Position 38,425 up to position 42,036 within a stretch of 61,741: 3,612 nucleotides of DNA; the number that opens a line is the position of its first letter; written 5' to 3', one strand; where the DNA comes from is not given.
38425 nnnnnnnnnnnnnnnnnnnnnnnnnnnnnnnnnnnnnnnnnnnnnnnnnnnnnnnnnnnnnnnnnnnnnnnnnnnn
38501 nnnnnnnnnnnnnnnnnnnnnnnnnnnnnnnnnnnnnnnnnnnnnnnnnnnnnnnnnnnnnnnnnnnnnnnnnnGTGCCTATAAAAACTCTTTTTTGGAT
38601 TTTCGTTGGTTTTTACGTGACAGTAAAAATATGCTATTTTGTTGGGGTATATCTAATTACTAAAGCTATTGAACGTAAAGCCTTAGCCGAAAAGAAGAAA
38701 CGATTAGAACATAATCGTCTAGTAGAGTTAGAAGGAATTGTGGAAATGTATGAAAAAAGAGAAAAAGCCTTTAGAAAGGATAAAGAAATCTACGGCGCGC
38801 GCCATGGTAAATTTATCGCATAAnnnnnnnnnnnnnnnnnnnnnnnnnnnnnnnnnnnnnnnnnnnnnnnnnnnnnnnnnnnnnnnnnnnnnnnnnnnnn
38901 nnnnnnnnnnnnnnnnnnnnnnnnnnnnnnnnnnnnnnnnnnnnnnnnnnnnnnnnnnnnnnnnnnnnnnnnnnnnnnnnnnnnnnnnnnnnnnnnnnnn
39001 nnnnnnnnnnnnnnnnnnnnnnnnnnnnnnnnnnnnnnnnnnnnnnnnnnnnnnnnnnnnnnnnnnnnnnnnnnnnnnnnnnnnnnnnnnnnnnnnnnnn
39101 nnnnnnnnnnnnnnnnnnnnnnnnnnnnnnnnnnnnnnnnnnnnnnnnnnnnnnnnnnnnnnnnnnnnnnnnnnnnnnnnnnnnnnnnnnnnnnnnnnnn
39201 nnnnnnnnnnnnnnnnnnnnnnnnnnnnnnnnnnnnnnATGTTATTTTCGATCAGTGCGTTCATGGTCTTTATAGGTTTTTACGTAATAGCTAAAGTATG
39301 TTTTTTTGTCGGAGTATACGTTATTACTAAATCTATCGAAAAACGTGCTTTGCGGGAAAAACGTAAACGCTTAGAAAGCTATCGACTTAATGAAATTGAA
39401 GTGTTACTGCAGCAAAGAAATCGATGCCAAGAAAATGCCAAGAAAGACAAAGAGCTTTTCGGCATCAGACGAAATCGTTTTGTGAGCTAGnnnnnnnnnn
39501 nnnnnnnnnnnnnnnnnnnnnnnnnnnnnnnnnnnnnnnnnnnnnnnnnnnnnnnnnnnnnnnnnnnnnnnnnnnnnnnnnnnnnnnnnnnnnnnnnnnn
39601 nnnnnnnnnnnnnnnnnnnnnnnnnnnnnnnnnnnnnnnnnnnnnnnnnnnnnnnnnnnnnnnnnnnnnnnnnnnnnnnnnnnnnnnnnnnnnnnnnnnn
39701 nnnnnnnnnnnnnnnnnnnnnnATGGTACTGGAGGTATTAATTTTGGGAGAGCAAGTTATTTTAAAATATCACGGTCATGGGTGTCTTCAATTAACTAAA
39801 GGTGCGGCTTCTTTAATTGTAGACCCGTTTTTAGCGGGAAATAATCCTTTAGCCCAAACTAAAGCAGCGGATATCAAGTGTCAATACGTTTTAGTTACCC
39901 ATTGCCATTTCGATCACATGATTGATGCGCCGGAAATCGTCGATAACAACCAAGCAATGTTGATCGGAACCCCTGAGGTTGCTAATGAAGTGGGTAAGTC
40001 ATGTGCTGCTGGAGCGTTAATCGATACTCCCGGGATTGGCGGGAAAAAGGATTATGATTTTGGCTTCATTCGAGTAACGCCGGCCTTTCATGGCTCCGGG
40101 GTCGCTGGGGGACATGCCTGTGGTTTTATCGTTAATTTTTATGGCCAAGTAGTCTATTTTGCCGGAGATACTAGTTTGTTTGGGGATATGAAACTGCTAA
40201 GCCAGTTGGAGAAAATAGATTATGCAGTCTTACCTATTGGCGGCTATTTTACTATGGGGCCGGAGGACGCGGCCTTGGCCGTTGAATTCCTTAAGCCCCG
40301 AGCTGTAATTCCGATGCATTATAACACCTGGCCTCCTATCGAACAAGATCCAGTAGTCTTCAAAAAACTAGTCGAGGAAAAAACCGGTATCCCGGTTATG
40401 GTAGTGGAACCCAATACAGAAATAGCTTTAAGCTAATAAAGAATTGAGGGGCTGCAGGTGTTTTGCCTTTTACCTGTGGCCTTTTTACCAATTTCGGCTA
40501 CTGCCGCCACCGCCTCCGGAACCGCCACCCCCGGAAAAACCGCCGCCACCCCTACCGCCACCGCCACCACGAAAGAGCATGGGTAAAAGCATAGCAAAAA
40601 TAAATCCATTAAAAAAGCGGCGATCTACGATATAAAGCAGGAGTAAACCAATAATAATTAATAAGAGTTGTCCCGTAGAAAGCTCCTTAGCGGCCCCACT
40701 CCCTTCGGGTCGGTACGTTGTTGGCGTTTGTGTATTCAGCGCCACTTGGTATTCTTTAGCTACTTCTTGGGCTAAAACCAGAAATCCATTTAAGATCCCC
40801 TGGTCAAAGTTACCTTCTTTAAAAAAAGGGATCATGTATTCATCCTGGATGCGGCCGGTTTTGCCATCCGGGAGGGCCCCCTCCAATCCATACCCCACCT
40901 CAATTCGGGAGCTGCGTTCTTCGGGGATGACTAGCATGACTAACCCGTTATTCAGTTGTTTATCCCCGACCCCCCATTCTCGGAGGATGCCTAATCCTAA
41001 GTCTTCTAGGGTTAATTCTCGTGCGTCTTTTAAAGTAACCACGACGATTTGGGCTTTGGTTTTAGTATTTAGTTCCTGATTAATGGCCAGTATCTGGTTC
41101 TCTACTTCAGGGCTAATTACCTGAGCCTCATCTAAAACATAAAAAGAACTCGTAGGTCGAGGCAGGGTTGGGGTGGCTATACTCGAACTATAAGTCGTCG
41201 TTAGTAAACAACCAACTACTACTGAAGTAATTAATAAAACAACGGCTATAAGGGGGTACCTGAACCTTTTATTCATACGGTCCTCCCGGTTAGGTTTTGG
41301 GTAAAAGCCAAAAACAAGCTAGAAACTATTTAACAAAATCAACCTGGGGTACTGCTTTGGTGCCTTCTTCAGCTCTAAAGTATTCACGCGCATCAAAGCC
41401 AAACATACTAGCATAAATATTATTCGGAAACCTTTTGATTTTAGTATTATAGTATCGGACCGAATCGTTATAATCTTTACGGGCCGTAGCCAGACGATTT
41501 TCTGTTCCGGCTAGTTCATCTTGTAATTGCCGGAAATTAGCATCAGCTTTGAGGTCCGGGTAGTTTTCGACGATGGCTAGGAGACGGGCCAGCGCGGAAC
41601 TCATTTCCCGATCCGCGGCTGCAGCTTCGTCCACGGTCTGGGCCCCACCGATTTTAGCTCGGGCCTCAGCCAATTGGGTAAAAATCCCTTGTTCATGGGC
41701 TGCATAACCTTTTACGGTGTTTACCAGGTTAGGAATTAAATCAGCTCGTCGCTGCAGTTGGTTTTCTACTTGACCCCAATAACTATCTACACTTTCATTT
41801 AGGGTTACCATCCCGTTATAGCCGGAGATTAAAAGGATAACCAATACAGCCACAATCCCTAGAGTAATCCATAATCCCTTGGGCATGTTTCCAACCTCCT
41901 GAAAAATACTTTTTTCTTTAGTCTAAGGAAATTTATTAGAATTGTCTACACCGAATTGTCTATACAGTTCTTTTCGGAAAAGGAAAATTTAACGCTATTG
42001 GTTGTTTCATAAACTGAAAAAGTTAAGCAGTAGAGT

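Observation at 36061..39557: Candidate new system: a sigma54 activator driving two paralogous small membrane proteins from twin promoters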

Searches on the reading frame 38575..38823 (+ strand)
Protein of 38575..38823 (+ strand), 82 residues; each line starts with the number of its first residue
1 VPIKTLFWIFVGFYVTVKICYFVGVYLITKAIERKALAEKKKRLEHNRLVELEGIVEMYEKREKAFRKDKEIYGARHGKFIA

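Call 7: search_protein_families(library=pfam, proteins=[window:38575-38823:+], max_evalue=0.01)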
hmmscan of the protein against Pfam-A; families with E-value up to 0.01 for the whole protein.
window:38575-38823:+ (82 aa): 0 families

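Call 10: find_homologous_proteins(query=window:38575-38823:+, max_evalue=0.01)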
Query window:38575-38823:+ (82 aa): 6 proteins with E <= 0.01 among 6 candidates.
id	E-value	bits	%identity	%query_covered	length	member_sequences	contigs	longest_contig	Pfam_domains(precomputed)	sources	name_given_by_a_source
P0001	1.9e-46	173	100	100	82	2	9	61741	-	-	-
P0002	1.8e-40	154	87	100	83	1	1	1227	-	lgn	-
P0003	5.2e-33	130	74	100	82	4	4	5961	-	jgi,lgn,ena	-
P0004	2.2e-30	122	71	100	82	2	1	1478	-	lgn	-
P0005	4.5e-28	115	68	100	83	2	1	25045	-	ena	-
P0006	5.5e-6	44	73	37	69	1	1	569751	-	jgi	jgi:hypothetical protein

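Call 14: find_encoding_contigs(protein=P0005, flank=8000, max_places=4)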
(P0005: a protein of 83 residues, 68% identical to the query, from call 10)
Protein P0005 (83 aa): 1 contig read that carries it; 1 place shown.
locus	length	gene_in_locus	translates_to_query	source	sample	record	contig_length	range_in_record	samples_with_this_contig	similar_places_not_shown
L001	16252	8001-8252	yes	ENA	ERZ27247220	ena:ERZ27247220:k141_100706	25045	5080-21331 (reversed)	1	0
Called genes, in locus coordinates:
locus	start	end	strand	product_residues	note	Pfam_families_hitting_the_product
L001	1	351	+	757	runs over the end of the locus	-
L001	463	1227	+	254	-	PF01987:AIM24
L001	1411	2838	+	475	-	PF25145:NfeD1b_N, PF24961:NfeD_membrane, PF01957:NfeD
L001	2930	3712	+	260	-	PF01145:Band_7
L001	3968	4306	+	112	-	PF09723:Zn_ribbon_8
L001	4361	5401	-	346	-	PF09752:ABHD18 (weak)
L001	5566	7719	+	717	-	PF00571:CBS (weak), PF00989:PAS, PF08448:PAS_4, PF13426:PAS_9, PF00158:Sigma54_activat, PF14532:Sigma54_activ_2, PF25601:AAA_lid_14, PF18024:HTH_50, +6 more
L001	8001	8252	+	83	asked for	-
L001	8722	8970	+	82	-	-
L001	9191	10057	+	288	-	PF02645:DegV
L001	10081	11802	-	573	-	PF17201:Cache_3-Cache_2, PF17202:sCache_3_3, PF17203:sCache_3_2 (weak), PF00672:HAMP, PF04108:ATG17_like (faint), PF00015:MCPsignal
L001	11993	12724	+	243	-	PF00702:Hydrolase, PF13419:HAD_2 (faint)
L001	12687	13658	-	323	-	PF01544:CorA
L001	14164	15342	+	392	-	PF00108:Thiolase_N, PF00109:ketoacyl-synt (weak), PF02803:Thiolase_C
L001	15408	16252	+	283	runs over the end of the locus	PF02737:3HCDH_N, PF00725:3HCDH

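Call 15: find_encoding_contigs(protein=P0003, flank=8000, max_places=4)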
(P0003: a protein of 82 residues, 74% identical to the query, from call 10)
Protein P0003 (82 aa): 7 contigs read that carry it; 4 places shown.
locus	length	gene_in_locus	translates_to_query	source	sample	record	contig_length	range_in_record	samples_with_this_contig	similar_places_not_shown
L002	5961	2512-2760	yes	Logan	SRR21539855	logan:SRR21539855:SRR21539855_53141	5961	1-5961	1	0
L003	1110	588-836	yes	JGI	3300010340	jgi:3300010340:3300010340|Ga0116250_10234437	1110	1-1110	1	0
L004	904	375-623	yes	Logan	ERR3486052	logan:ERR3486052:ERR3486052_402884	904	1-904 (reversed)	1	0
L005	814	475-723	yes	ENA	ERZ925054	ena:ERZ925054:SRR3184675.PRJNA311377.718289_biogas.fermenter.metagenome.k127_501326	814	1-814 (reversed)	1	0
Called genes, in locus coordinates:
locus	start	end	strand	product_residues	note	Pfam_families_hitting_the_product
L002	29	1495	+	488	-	PF22483:Mu-transpos_C_2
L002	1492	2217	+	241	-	PF01695:IstB_IS21, PF00308:Bac_DnaA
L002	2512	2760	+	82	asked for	-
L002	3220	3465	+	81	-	-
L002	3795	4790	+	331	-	PF07833:Cu_amine_oxidN1, PF09826:Beta_propel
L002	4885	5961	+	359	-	?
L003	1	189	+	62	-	?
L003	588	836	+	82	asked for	-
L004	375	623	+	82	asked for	-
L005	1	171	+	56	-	?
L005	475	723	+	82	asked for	-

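Call 16: find_encoding_contigs(protein=P0006, flank=8000, max_places=3)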
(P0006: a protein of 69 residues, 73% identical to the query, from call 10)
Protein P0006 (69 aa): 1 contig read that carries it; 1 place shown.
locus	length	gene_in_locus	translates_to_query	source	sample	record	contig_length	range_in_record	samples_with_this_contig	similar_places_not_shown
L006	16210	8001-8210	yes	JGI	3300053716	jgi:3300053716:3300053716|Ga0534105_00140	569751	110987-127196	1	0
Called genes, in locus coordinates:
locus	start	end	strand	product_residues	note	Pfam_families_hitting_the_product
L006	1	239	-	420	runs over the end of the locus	PF12838:Fer4_7 (weak), PF13183:Fer4_8, PF13237:Fer4_10 (weak), PF13534:Fer4_17, PF02754:CCG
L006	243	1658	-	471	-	PF01565:FAD_binding_4, PF02913:FAD-oxidase_C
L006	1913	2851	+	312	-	PF01565:FAD_binding_4, PF02873:MurB_C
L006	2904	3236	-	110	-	-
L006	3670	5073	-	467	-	PF01476:LysM, PF16538:FlgT_C (faint), PF22310:NMB0315_dom_I (faint), PF23446:LysM1_NFP_LYK (faint), PF23457:LysM2_NFP (faint), PF23462:LysM3_NFP (faint), PF23472:LysM2_CERK1_LYK3_4_5 (faint), PF01476:LysM, +1 more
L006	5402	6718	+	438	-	PF00989:PAS, PF08448:PAS_4 (weak), PF13188:PAS_8 (weak), PF13426:PAS_9 (weak), PF00989:PAS (weak), PF08448:PAS_4, PF13426:PAS_9, PF00158:Sigma54_activat, +2 more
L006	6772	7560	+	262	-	PF00158:Sigma54_activat, PF14532:Sigma54_activ_2, PF25601:AAA_lid_14, PF18024:HTH_50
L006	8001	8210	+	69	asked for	-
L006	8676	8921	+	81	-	-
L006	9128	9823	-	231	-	-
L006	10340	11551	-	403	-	PF00872:Transposase_mut, PF10551:MULE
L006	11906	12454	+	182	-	PF19663:DUF6166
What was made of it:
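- Neighbouring genes differ between the window, L001 and L002 while the triad stays constant (calls 14-16).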

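Call 25: find_related_loci(query=A2, collection=genome_contigs, flank=6000)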
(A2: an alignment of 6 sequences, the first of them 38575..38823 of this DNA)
Query A2 (82 aa) in genome_contigs; peptide patterns used: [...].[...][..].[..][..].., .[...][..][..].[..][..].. (x = any residue, [..] = any of these).
416 stretches matched a pattern; 6 encode a relative of the query (tblastn E <= 1e-3); 6 distinct loci.
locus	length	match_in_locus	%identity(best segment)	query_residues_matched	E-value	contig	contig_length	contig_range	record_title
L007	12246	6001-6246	74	1-82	8e-41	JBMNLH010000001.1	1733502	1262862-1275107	MAG: Bacillota bacterium isolate SBF912LR0HQ0223 contig_25203, whole genome shotgun sequence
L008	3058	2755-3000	73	1-82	7e-39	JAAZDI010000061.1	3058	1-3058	MAG: Syntrophomonadaceae bacterium isolate AS09scLD_122 76575_AS09, whole genome shotgun sequence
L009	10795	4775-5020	67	1-82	3e-34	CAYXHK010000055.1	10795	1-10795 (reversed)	MAG TPA_asm: uncultured Syntrophomonadaceae bacterium isolate SRP192927_co5_682 genome assembly, contig: NODE_10214_leng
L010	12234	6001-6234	63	5-82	2e-32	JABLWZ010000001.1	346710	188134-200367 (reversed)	MAG: Bacillota bacterium isolate Ch109 contig1, whole genome shotgun sequence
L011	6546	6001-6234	46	5-82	4e-22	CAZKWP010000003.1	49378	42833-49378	MAG TPA_asm: uncultured Syntrophomonadaceae bacterium isolate SRP192927_co3_537 genome assembly, contig: NODE_1146_lengt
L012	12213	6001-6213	46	1-70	7e-19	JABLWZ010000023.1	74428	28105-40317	MAG: Bacillota bacterium isolate Ch109 contig23, whole genome shotgun sequence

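Call 30: search_protein_families(library=ncbifam, proteins=[window:38575-38823:+], max_evalue=1)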
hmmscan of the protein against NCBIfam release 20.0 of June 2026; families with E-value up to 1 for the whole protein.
window:38575-38823:+ (82 aa): 2 families
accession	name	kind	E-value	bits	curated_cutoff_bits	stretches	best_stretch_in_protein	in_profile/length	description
NF001378.0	PRK00278.2-5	equivalog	0.021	14.1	360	1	25-77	139-190/263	indole-3-glycerol phosphate synthase TrpC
NF004872.0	PRK06231.1-2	equivalog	0.077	13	304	1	7-41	45-78/198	F0F1 ATP synthase subunit B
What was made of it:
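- Closest known: Small bitopic regulators of membrane complexes. Same: Gene A gives a sub-threshold hit to the membrane region of subunit b (E 0.077, call 30).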

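Call 32: search_protein_representatives(alignment_id=A2)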
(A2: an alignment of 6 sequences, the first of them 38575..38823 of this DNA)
Query: 6 sequences, 83 profile positions. Proteins with E-value up to 0.001 (for the whole library): 9; up to 1e-10: 4; up to 1e-30: 1. The best 9 are listed.
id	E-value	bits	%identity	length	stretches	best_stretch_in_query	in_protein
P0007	4.9e-33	129.4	-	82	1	2-83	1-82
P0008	4.4e-27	110.3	-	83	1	1-83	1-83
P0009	2.5e-18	82.2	-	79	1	6-82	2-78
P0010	1.9e-17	79.4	-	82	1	2-71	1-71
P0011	3.1e-08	49.9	-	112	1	4-55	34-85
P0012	4.0e-08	49.5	-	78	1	5-49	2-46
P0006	3.4e-06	43.4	-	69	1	51-83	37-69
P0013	9.7e-05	38.7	-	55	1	3-48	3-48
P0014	2.4e-04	37.4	-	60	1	2-51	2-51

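Call 41: predict_structure(alignment_id=A2)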
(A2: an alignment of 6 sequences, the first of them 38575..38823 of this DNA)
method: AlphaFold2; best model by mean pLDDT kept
length: 82 residues; sequences in the alignment: 6
mean_pLDDT: 77.6   pTM: 0.35
mean pLDDT of the five models: 77.6, 76.5, 75.4, 74.8, 72.3
residues with pLDDT >= 90: 18; 70-90: 49; 50-70: 10; < 50: 5
segments of 3 or more residues with pLDDT < 50: 80-82
pLDDT, mean of each block of 10 residues (from residue 1): 83 92 90 81 74 77 76 55 43
secondary structure, 60 per line:
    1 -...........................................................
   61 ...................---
elements in order: H2-79
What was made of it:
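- AF2 predicts a single helix over residues 2-79 (call 41).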

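Call 45: search_solved_structures(query=A3, max_evalue=10)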
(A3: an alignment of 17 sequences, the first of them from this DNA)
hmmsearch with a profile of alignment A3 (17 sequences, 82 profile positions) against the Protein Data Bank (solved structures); distinct sequences matched with E-value up to 10: 3.
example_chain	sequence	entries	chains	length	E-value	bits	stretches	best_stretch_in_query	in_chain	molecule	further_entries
4c7n_B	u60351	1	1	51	2.8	11.6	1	39-75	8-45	SYNTHETIC ALPHA-HELIX, IM10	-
9v4l_A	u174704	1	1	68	4.8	10.9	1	31-68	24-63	de novo designed Zinc binding protein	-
3tyy_A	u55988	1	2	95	7.3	10.3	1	39-74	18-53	Lamin-B1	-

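Call 46: search_protein_families(library=pfam, alignment_id=A3, max_evalue=10)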
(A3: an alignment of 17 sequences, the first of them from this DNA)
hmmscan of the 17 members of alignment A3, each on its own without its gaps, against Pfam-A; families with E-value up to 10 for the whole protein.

A. member 1, seq(82 aa): 0 families

B. families by the number of members that match (of 17 scanned): 22 families
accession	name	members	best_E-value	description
PF13334.11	DUF4094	2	0.034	Domain of unknown function (DUF4094)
PF05439.17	JTB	2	0.11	Jumping translocation breakpoint protein (JTB)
PF19483.4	DUF6019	2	0.3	Family of unknown function (DUF6019)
PF06711.16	DUF1198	1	0.0062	Protein of unknown function (DUF1198)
PF23246.1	CC_CDK5RAP2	1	0.016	CDK5 regulatory subunit-associated protein 2-like, coiled coil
PF04821.19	TIMELESS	1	0.026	Timeless protein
PF08496.15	Peptidase_S49_N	1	0.042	Peptidase family S49 N-terminal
PF06716.16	MP_p6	1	0.043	Movement protein p6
PF15471.11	TMEM171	1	0.051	Transmembrane protein family 171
PF13962.11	PGG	1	0.06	Domain of unknown function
PF13535.11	ATP-grasp_4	1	0.062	ATP-grasp domain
PF24301.1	FraC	1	0.067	Filament integrity protein FraC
PF19762.4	DUF6249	1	0.069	Domain of unknown function (DUF6249)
PF06305.16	LapA_dom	1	0.081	Lipopolysaccharide assembly protein A domain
PF14002.11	YniB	1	0.1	YniB-like protein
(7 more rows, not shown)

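Call 47: search_protein_families(library=phrogs, proteins=[window:38575-38823:+], max_evalue=1)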
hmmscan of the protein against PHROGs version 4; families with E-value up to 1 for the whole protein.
window:38575-38823:+ (82 aa): 2 families
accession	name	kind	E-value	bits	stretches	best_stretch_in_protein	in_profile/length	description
phrog_22652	-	unknown function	0.21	12.6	1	16-43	5-32/82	-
phrog_1374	-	unknown function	0.27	12.1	1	7-43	46-81/89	-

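Call 48: search_protein_families(library=padloc, proteins=[window:38575-38823:+], max_evalue=1)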
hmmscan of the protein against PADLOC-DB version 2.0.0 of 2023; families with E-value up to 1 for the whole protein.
window:38575-38823:+ (82 aa): 0 families
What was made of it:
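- There is no PHROG holin match and no PADLOC match (calls 47, 48).
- Tried and rejected: Pfam (strict and at E up to 10), NCBIfam, PHROGs, PADLOC and a PDB profile search gave nothing significant (calls 7, 30, 45-48).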

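Call 60: find_related_loci(query=A2, collection=metagenome_contigs, flank=5000)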
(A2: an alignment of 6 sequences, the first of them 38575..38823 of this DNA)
Query A2 (82 aa) in metagenome_contigs; peptide patterns used: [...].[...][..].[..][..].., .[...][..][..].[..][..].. (x = any residue, [..] = any of these).
552 stretches matched a pattern; 6 encode a relative of the query (tblastn E <= 1e-3); 6 distinct loci.
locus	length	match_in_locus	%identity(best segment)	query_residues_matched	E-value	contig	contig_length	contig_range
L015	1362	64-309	68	1-82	2e-36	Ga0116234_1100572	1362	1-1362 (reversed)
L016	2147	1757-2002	67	1-82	9e-36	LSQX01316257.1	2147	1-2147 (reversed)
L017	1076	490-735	65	1-82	2e-36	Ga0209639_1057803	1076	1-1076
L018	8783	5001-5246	63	1-82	1e-33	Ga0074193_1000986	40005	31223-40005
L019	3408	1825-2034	56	1-69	4e-23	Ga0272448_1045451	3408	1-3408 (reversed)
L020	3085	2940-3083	69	1-48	1e-19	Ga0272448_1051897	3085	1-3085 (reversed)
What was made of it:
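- Tried and rejected: It was repeated with the 6-sequence alignment (call 60).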

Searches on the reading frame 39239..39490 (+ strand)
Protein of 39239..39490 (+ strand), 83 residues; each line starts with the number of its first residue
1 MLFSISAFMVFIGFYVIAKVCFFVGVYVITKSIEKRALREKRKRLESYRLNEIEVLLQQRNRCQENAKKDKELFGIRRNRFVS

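Call 7: search_protein_families(library=pfam, proteins=[window:39239-39490:+], max_evalue=0.01)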
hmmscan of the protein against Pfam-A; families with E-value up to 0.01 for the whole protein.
window:39239-39490:+ (83 aa): 0 families

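Call 30: search_protein_families(library=ncbifam, proteins=[window:39239-39490:+], max_evalue=1)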
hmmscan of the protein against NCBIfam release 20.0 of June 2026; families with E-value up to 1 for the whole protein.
window:39239-39490:+ (83 aa): 2 families
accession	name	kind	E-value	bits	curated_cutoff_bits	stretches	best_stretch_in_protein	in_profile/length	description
NF001842.0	PRK00567.1-3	equivalog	0.00015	21.8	146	1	11-68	76-134/147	large-conductance mechanosensitive channel protein MscL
TIGR03750.1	conj_TIGR03750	hypoth_equivalog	0.0092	15.9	70.75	1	8-66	41-99/111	TIGR03750 family conjugal transfer protein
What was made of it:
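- Gene B gives a weak sub-threshold hit to the TM2 and C-terminal helix part of MscL (E 1.5e-4, 21.8 bits against a cutoff of 146; call 30).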

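Call 47: search_protein_families(library=phrogs, proteins=[window:39239-39490:+], max_evalue=1)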
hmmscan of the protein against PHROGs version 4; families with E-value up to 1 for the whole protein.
window:39239-39490:+ (83 aa): 2 families
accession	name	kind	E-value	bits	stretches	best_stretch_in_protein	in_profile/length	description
phrog_11433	-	moron, auxiliary metabolic gene and host takeover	0.0095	16.7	1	14-68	11-65/186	membrane protein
phrog_19937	-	unknown function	0.094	14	1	8-49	3-44/92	-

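Call 48: search_protein_families(library=padloc, proteins=[window:39239-39490:+], max_evalue=1)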
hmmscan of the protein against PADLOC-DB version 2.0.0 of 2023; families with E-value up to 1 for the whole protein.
window:39239-39490:+ (83 aa): 0 families

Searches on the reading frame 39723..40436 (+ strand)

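Call 7: search_protein_families(library=pfam, proteins=[window:39723-40436:+], max_evalue=0.01)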
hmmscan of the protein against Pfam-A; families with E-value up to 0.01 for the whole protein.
window:39723-40436:+ (237 aa): 3 families
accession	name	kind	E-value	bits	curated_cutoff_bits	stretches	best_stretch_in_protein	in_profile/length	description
PF13483.12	Lactamase_B_3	-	9.3e-20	71.6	24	1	14-199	2-160/160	Beta-lactamase superfamily domain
PF12706.13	Lactamase_B_2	-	3.4e-19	69.7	27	1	33-200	5-200/200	Beta-lactamase superfamily domain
PF00753.33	Lactamase_B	-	9.1e-12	45.8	22.7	1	28-199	15-196/196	Metallo-beta-lactamase superfamily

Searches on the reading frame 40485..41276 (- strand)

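Call 7: search_protein_families(library=pfam, proteins=[window:40485-41276:-], max_evalue=0.01)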
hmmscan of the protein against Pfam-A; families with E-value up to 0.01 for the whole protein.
window:40485-41276:- (263 aa): 1 family
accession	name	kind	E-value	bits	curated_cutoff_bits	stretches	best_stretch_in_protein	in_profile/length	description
PF04536.20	TPM_phosphatase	-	5.2e-35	120.6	22.1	1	47-168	1-122/125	TPM domain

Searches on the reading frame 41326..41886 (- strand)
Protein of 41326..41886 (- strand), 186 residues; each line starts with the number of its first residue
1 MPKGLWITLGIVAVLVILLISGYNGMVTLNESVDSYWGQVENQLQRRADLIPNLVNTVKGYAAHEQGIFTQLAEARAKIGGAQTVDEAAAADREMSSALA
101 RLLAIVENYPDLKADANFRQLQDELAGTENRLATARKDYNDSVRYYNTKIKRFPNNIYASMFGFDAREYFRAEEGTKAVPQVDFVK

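Call 7: search_protein_families(library=pfam, proteins=[window:41326-41886:-], max_evalue=0.01)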
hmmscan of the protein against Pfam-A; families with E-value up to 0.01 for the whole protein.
window:41326-41886:- (186 aa): 2 families
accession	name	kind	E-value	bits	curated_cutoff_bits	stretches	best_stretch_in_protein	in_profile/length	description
PF04011.17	LemA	-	1.3e-62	210.4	26.2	1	37-184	2-149/149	LemA family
PF01814.28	Hemerythrin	-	0.0061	17.5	25.3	1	41-125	31-108/127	Hemerythrin HHE cation binding domain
